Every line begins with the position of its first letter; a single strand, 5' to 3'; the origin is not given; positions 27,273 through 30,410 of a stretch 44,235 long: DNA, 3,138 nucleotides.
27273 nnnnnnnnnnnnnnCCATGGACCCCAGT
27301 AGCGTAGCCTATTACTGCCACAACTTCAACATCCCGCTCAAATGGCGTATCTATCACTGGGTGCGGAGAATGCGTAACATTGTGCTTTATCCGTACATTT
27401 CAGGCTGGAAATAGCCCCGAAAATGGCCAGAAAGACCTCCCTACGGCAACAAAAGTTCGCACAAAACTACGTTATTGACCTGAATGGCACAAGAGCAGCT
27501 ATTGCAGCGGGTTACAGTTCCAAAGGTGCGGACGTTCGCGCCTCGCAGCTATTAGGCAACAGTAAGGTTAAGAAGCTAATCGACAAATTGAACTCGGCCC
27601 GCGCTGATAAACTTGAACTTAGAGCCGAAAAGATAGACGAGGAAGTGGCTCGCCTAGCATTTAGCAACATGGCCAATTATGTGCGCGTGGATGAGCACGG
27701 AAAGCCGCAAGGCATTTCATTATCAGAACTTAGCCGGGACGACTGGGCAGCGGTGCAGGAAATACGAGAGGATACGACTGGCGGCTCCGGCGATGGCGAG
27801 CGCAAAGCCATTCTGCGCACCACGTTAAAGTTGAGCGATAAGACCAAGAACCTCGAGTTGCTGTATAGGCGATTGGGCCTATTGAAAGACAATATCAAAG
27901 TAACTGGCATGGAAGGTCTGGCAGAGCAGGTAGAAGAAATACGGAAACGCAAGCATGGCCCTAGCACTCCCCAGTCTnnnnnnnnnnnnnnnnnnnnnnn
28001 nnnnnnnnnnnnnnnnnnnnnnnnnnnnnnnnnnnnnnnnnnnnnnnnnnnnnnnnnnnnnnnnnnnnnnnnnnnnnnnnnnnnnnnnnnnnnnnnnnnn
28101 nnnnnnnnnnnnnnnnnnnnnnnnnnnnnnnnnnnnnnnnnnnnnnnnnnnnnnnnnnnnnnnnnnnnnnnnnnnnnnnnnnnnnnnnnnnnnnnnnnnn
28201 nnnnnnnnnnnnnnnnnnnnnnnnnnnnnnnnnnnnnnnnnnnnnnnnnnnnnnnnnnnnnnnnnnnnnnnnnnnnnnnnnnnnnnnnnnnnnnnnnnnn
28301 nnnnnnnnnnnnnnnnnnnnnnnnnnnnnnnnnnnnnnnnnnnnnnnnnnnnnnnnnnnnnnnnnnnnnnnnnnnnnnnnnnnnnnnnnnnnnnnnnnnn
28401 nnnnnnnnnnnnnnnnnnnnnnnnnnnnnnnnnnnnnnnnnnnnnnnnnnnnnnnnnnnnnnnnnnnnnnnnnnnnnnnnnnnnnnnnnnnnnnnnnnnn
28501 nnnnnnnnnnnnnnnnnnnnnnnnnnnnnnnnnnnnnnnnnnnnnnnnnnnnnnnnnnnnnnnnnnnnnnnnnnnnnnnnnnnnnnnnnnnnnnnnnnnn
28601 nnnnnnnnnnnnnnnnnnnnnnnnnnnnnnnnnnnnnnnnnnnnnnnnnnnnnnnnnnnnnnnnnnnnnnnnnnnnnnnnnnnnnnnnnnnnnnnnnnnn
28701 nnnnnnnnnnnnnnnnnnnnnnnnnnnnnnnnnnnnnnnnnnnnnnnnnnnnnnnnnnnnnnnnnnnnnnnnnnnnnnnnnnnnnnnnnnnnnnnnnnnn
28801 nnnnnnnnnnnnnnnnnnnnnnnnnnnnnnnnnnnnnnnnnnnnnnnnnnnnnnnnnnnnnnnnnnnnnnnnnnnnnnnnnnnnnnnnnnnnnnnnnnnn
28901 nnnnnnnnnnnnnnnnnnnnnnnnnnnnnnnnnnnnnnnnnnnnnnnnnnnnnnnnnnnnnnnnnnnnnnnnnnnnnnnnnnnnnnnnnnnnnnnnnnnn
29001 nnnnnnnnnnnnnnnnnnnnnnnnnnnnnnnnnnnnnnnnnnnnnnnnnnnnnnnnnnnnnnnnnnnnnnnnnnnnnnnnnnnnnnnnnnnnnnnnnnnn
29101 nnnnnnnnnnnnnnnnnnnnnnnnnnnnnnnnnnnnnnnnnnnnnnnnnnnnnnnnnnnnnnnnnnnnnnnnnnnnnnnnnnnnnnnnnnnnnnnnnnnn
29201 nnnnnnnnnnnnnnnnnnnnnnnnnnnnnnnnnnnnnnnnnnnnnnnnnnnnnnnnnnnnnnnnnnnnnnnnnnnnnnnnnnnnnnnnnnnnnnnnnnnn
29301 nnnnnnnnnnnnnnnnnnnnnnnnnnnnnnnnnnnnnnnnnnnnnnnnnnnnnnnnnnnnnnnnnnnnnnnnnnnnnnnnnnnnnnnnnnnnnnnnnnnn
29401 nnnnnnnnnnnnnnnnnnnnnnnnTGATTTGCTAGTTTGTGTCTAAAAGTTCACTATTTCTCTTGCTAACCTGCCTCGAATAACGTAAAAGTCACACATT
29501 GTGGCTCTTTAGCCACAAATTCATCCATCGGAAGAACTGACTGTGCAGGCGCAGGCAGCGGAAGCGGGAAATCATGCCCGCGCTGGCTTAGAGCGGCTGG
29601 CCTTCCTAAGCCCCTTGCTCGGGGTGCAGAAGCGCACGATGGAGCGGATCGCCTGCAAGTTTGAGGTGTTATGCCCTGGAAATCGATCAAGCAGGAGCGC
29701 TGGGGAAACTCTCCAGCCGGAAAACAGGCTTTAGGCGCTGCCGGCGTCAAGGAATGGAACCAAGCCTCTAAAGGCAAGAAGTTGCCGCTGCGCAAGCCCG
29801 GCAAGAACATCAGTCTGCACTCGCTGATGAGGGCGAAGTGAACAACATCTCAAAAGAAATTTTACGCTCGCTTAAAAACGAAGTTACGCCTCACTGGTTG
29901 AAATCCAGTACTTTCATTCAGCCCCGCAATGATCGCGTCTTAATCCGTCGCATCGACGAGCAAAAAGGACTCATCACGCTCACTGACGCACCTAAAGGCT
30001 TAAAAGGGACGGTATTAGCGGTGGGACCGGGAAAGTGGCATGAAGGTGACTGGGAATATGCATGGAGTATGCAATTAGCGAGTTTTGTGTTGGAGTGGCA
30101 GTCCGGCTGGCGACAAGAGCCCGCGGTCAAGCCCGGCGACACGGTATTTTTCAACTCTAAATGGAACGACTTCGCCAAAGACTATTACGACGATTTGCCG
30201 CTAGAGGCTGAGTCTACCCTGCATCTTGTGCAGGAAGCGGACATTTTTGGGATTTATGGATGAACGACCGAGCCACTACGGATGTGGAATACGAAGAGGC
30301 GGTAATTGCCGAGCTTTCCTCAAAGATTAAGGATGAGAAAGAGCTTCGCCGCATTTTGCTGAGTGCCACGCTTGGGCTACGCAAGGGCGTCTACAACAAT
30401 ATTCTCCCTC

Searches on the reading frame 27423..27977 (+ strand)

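Call 4: search_protein_families(library=pfam, proteins=[window:27423-27977:+], max_evalue=1)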
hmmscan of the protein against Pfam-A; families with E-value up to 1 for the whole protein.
window:27423-27977:+ (185 aa): 3 families
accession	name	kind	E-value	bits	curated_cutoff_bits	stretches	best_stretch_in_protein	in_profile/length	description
PF03592.21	Terminase_2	-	7.6e-29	101.6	26.1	1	8-160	4-137/141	Terminase small subunit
PF25469.1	HTH_NWD1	-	0.091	13.1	27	1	46-93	2-49/125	NWD1-like, winged helix-turn-helix domain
PF07438.16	DUF1514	-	0.13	12.6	25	1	137-177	20-62/62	Protein of unknown function (DUF1514)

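Call 5: search_protein_families(library=phrogs, proteins=[window:27423-27977:+], max_evalue=1)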
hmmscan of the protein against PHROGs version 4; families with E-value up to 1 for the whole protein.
window:27423-27977:+ (185 aa): 8 families
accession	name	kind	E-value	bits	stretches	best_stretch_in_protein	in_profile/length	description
phrog_51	-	head and packaging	4.2e-27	96.5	1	3-162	87-222/261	terminase small subunit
phrog_2606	-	head and packaging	8.7e-17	62.4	1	8-92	92-177/310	terminase small subunit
phrog_17390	-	unknown function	4.7e-13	49.8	1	8-57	6-55/69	-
phrog_641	-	head and packaging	3.2e-07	32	1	8-71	6-69/162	terminase small subunit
phrog_5334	-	head and packaging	5.3e-05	24.5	1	4-83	16-93/162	terminase small subunit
phrog_32222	-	unknown function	0.00016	22.5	1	9-68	96-155/241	-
phrog_1595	-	head and packaging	0.018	16.1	1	4-68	3-72/164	terminase small subunit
phrog_18199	-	unknown function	0.3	11.8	0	37-59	34-56/68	-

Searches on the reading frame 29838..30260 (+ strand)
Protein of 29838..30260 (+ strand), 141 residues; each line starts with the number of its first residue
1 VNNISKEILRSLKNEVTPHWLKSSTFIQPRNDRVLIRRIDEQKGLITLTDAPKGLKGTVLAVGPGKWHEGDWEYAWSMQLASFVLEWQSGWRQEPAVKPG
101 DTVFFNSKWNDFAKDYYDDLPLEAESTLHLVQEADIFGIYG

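Call 56: search_protein_families(library=phrogs, proteins=[window:29838-30260:+], max_evalue=0.01)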
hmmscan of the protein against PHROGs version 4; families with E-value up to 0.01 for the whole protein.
window:29838-30260:+ (141 aa): 1 family
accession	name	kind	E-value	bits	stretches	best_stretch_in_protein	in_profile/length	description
phrog_3188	-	other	1.1e-06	29.3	0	27-67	3-48/96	co-chaperonin GroES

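Call 57: search_protein_families(library=pfam, proteins=[window:29838-30260:+], max_evalue=0.01)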
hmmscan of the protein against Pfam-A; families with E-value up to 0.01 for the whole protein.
window:29838-30260:+ (141 aa): 1 family
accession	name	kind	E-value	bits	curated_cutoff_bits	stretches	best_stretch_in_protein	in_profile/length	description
PF00166.26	Cpn10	-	7.4e-07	29.6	21.1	1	27-70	2-50/93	Chaperonin 10 Kd subunit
